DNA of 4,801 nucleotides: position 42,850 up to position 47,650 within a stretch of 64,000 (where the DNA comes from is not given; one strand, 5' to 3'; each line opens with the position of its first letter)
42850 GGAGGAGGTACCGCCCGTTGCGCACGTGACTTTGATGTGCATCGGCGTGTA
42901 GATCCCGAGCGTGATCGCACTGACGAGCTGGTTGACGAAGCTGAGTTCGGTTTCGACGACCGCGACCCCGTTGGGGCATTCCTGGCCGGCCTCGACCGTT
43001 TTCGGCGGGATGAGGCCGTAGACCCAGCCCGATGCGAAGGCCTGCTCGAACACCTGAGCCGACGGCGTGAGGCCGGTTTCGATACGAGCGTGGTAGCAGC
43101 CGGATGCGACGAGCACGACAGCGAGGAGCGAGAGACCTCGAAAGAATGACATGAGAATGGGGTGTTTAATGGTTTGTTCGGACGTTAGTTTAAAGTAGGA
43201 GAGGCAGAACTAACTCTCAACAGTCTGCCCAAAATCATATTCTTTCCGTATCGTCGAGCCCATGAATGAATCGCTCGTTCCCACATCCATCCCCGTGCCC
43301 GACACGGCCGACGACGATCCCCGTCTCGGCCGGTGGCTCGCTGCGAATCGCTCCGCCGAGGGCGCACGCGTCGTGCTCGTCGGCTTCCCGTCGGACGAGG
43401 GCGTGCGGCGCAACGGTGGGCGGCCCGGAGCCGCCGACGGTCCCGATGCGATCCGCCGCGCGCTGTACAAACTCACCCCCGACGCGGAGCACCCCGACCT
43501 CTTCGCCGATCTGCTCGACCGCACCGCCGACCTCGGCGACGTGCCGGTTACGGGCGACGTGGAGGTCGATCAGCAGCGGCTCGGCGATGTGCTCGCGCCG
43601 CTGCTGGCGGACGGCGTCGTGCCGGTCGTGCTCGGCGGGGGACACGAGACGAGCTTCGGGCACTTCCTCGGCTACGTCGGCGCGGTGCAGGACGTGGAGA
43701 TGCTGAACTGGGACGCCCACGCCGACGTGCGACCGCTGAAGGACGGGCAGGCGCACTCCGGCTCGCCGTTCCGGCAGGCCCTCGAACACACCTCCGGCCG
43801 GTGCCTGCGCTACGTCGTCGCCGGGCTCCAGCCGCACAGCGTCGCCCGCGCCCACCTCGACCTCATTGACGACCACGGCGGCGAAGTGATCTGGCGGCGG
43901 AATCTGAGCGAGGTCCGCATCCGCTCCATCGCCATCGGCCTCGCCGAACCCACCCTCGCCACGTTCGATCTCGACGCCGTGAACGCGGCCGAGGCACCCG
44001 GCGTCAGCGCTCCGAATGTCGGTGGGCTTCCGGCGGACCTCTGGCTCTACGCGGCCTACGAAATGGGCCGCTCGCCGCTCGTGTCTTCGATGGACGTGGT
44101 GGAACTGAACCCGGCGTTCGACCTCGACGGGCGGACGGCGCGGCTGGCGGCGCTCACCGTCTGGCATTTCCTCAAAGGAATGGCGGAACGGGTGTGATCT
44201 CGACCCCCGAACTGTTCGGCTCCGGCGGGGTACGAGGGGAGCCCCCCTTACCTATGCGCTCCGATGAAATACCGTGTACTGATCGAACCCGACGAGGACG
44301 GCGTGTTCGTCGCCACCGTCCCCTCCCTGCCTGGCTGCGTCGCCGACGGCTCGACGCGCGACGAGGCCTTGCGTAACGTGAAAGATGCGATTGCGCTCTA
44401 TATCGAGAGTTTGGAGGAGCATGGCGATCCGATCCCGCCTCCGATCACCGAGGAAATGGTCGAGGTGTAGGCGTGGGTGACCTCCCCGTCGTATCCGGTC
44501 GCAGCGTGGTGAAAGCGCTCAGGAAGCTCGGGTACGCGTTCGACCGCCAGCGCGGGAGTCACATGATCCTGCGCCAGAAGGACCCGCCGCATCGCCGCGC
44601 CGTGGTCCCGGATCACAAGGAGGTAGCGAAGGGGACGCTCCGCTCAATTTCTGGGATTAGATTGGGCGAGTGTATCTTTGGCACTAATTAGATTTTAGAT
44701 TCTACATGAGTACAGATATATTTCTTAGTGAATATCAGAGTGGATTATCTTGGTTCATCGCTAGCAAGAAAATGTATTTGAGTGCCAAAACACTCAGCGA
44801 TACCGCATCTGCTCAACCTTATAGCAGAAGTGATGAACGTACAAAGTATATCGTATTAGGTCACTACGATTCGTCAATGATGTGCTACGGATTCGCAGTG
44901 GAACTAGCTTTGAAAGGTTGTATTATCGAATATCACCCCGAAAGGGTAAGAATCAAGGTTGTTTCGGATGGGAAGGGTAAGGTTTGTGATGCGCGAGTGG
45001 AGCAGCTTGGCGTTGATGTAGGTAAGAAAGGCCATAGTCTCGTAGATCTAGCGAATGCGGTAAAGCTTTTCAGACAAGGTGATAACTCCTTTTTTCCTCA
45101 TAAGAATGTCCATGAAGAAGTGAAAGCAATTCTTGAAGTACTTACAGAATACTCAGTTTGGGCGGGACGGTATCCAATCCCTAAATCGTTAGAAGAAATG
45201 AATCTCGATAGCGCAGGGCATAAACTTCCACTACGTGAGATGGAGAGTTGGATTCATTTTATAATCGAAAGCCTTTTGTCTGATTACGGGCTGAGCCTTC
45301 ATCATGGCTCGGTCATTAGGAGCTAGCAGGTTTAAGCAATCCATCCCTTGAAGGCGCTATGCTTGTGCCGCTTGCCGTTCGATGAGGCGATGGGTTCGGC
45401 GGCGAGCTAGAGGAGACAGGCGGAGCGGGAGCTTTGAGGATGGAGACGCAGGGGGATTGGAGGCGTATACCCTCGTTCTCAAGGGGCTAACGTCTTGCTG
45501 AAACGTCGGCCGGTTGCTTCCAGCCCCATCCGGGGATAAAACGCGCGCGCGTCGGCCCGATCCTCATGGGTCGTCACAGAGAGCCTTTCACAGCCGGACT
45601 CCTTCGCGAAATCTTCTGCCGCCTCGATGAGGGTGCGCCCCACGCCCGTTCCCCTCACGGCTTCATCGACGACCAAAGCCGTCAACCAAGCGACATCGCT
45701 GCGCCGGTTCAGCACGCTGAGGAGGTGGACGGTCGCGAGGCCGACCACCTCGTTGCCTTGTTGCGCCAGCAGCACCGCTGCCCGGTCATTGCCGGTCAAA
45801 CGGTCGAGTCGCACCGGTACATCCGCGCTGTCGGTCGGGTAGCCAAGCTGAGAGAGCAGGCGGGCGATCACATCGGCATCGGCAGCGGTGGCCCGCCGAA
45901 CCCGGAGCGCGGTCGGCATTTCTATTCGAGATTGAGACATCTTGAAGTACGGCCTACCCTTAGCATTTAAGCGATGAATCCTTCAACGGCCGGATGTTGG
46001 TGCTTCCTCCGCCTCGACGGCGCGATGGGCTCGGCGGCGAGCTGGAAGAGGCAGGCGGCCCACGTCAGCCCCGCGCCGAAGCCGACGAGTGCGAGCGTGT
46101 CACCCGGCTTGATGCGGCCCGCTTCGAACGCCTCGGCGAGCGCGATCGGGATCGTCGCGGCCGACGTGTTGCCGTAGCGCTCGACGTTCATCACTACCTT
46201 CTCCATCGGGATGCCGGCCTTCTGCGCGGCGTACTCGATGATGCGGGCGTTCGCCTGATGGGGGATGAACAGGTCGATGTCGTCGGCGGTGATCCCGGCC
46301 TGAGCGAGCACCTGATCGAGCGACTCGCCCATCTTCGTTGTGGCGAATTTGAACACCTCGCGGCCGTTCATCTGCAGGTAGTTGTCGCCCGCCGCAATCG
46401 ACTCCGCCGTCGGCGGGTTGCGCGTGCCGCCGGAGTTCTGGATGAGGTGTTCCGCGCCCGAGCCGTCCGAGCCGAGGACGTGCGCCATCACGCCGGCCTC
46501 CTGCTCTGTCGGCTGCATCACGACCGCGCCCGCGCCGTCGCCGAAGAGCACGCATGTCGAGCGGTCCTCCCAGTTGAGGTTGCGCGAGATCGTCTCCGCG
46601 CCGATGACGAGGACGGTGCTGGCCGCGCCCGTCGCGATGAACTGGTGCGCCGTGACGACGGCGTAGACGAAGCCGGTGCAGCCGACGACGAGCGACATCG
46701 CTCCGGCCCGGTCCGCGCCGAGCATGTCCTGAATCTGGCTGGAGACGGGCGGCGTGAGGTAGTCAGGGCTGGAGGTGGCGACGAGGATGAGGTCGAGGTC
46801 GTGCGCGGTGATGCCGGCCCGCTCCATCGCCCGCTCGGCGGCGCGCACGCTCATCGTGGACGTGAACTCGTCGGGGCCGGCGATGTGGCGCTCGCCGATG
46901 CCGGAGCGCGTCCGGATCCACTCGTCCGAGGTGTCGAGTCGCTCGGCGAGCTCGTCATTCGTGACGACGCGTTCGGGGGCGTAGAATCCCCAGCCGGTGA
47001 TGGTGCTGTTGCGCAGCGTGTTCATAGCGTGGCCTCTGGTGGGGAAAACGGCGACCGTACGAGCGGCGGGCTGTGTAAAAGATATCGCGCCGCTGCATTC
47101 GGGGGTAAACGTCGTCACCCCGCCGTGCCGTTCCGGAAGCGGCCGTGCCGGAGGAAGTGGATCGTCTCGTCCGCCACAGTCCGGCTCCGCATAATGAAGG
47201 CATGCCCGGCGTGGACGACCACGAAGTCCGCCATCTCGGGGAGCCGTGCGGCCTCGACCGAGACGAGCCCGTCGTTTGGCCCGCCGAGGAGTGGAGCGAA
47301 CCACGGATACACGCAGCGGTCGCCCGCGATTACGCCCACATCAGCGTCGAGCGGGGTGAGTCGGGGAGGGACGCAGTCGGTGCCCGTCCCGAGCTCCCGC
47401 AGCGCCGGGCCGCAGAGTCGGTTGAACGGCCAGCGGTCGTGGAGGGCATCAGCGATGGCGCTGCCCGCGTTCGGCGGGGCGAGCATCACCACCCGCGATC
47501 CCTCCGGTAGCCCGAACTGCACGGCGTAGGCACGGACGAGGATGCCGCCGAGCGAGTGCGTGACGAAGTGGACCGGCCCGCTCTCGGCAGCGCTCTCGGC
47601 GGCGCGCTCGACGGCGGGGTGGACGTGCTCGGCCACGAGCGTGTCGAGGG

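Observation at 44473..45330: AT-rich foreign island replaces the tail of hicA and carries a 206-aa orphan with HEPN-like helices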

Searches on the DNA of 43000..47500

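Call 81: search_rna_families(source=window, start=43000, end=47500, threshold=evalue, max_evalue=0.1)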
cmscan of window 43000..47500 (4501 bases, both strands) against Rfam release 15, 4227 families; matches with E-value up to 0.1: 0.
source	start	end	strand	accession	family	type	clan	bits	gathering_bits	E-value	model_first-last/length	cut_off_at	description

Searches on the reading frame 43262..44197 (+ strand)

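Call 4: search_protein_families(library=pfam, proteins=[window:43262-44197:+], max_evalue=1)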
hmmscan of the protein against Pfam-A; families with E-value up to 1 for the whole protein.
window:43262-44197:+ (311 aa): 2 families
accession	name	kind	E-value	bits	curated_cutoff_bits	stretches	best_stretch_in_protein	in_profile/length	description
PF00491.26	Arginase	-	2.2e-48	165.6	22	1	36-303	2-277/280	Arginase family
PF03457.19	HA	-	0.057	14.2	28.4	1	12-33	24-46/64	Helicase associated domain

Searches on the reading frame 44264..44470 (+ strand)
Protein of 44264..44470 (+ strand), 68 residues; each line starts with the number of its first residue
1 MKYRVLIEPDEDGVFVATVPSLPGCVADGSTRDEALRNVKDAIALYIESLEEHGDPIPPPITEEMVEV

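Call 4: search_protein_families(library=pfam, proteins=[window:44264-44470:+], max_evalue=1)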
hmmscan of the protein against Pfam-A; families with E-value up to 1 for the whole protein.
window:44264-44470:+ (68 aa): 5 families
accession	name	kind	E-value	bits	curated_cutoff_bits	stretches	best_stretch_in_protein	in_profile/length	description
PF15919.11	HicB_lk_antitox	-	7.1e-13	49.2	27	1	3-61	1-59/123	HicB_like antitoxin of bacterial toxin-antitoxin system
PF21748.3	UPF0150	-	4.8e-06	26.8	27.3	1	11-58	17-64/64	UPF0150-like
PF24113.1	DUF7387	-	0.0023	18.7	27.9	1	23-57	31-61/85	Family of unknown function (DUF7387)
PF08972.17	DUF1902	-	0.0052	17.3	22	1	10-57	10-54/74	Domain of unknown function (DUF1902)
PF12910.14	PHD_like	-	0.2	12.1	27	1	2-48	55-101/141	Antitoxin of toxin-antitoxin, RelE / RelB, TA system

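Call 5: search_protein_families(library=padloc, proteins=[window:44264-44470:+], max_evalue=1)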
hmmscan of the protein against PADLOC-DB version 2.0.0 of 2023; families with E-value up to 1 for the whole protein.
window:44264-44470:+ (68 aa): 0 families

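Call 6: search_protein_families(library=ncbifam, proteins=[window:44264-44470:+], max_evalue=1)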
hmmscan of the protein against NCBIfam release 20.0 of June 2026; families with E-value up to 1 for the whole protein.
window:44264-44470:+ (68 aa): 0 families

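Call 58: find_encoding_contigs(protein=window:44264-44470:+, flank=4000, max_places=8)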
Protein window:44264-44470:+ (68 aa): no gene with exactly this product is on record in the collection.

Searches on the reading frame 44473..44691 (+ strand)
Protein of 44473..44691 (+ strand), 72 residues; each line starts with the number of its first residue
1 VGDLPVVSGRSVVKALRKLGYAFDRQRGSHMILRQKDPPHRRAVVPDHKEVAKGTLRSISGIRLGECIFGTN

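Call 4: search_protein_families(library=pfam, proteins=[window:44473-44691:+], max_evalue=1)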
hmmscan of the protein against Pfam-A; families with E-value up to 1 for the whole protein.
window:44473-44691:+ (72 aa): 1 family
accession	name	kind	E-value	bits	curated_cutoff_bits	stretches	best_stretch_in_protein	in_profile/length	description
PF07927.17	HicA_toxin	-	1.2e-15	57.8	27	1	9-59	1-52/58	HicA toxin of bacterial toxin-antitoxin,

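Call 5: search_protein_families(library=padloc, proteins=[window:44473-44691:+], max_evalue=1)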
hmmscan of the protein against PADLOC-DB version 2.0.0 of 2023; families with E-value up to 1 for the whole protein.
window:44473-44691:+ (72 aa): 0 families

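Call 6: search_protein_families(library=ncbifam, proteins=[window:44473-44691:+], max_evalue=1)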
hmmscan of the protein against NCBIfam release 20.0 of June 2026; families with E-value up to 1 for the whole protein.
window:44473-44691:+ (72 aa): 0 families

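Call 19: find_homologous_proteins(query=window:44473-44691:+, max_evalue=0.00001)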
Query window:44473-44691:+ (72 aa): 1454 proteins with E <= 0.00001 among 1491 candidates; the best 120 are listed.
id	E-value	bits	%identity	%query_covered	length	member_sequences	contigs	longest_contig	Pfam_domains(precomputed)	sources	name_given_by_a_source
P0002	1.6e-40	153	100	100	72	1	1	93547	PF07927.18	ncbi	-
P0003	9.3e-28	113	93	82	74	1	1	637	PF07927.18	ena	-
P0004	6.5e-27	110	92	82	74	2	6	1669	PF07927.18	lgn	-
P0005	1.8e-26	109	88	82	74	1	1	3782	PF07927.18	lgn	-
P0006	2.9e-26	108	90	82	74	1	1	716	PF07927.18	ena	-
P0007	4.8e-26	108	88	82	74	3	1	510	PF07927.18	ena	-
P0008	9.5e-25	104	83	82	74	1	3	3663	PF07927.18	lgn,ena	-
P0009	1.7e-24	103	83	82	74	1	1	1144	PF07927.18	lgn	-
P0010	1.7e-24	103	81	82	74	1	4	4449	PF07927.18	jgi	-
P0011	2.0e-24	103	80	90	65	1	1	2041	PF07927.18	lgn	-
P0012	2.6e-24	102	83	82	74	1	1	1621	PF07927.18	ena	-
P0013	2.6e-24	102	75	92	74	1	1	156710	PF07927.18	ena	-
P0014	3.7e-24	102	85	82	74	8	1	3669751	PF07927.18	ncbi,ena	-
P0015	3.8e-24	102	83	82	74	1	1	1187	PF07927.18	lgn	-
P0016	4.0e-24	102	83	81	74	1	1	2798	PF07927.18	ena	-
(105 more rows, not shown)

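Call 37: find_encoding_contigs(protein=P0014, flank=5000, max_places=2)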
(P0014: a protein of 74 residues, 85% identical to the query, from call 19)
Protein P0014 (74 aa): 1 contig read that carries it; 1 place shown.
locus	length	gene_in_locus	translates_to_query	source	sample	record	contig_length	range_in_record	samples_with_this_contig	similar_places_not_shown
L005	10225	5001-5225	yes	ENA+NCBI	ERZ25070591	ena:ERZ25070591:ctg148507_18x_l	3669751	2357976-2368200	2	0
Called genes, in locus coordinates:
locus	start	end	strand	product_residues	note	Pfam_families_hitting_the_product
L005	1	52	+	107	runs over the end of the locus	PF18480:DUF5615 (weak)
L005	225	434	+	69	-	-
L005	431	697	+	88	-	PF05016:ParE_toxin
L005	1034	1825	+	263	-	-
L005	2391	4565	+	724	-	PF07669:Eco57I, PF17728:BsuBI_PstI_RE_N, PF06616:BsuBI_PstI_RE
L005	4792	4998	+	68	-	PF15919:HicB_lk_antitox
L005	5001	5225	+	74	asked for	PF07927:HicA_toxin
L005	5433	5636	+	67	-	-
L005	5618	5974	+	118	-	PF02452:PemK_toxin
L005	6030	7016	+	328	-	-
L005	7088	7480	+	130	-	PF20460:DUF6713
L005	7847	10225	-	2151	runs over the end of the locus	PF25778:DUF7948, PF06739:SBBP (faint), PF17963:Big_9 (faint), PF00801:PKD (faint), PF02368:Big_2 (faint), PF02494:HYR (faint), PF05345:He_PIG (faint), PF13860:FlgD_ig (weak), +3 more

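Call 38: find_encoding_contigs(protein=P0005, flank=5000, max_places=2)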
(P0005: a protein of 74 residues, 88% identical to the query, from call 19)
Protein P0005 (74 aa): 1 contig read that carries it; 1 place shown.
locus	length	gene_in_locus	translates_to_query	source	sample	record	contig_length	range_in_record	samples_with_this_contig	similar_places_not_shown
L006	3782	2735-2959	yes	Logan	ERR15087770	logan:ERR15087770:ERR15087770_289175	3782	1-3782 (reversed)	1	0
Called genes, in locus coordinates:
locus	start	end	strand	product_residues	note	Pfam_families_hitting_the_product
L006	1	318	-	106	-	?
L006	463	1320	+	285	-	PF02569:Pantoate_ligase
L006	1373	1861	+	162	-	PF02261:Asp_decarbox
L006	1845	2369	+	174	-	PF13527:Acetyltransf_9, PF00583:Acetyltransf_1, PF13673:Acetyltransf_10, PF13508:Acetyltransf_7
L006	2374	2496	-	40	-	-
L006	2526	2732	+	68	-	PF15919:HicB_lk_antitox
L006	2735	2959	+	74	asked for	PF07927:HicA_toxin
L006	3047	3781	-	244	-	?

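Call 39: find_encoding_contigs(protein=P0004, flank=5000, max_places=6)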
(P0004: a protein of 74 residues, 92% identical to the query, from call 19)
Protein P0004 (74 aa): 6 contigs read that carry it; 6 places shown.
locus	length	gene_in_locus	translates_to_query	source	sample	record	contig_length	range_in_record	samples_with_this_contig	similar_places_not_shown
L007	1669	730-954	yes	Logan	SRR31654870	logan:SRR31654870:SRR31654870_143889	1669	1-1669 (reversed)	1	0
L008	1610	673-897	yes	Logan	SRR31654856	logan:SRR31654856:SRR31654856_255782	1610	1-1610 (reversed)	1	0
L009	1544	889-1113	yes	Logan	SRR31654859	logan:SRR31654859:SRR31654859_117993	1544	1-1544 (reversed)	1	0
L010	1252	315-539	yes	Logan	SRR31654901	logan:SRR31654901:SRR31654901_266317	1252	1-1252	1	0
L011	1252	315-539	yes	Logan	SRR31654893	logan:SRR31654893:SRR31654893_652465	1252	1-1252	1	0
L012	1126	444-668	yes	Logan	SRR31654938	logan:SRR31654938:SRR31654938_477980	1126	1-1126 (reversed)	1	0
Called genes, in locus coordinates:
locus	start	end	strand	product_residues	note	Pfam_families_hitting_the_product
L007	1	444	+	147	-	?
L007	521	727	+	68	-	PF15919:HicB_lk_antitox, PF21748:UPF0150 (weak)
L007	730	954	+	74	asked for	PF07927:HicA_toxin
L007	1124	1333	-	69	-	-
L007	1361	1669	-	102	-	?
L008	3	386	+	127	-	?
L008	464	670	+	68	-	PF15919:HicB_lk_antitox, PF21748:UPF0150 (weak)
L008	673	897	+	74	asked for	PF07927:HicA_toxin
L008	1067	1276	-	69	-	-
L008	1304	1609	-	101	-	?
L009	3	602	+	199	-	?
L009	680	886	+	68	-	PF15919:HicB_lk_antitox, PF21748:UPF0150 (weak)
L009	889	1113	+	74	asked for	PF07927:HicA_toxin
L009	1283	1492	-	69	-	-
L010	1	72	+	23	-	?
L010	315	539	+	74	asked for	PF07927:HicA_toxin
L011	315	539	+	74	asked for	PF07927:HicA_toxin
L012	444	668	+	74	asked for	PF07927:HicA_toxin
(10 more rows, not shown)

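Call 98: search_protein_families(library=pfam, proteins=[L007:1124-1333:-, L007:984-1127:-], max_evalue=0.01)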
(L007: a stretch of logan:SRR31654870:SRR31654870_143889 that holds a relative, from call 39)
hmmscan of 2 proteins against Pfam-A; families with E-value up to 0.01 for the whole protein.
L007:1124-1333:- (69 aa): 1 family
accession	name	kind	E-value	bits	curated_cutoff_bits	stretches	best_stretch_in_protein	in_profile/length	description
PF18506.7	RelB-like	-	0.0018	18.5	27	1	6-36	4-34/62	RelB Antitoxin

L007:984-1127:- (47 aa): 0 families
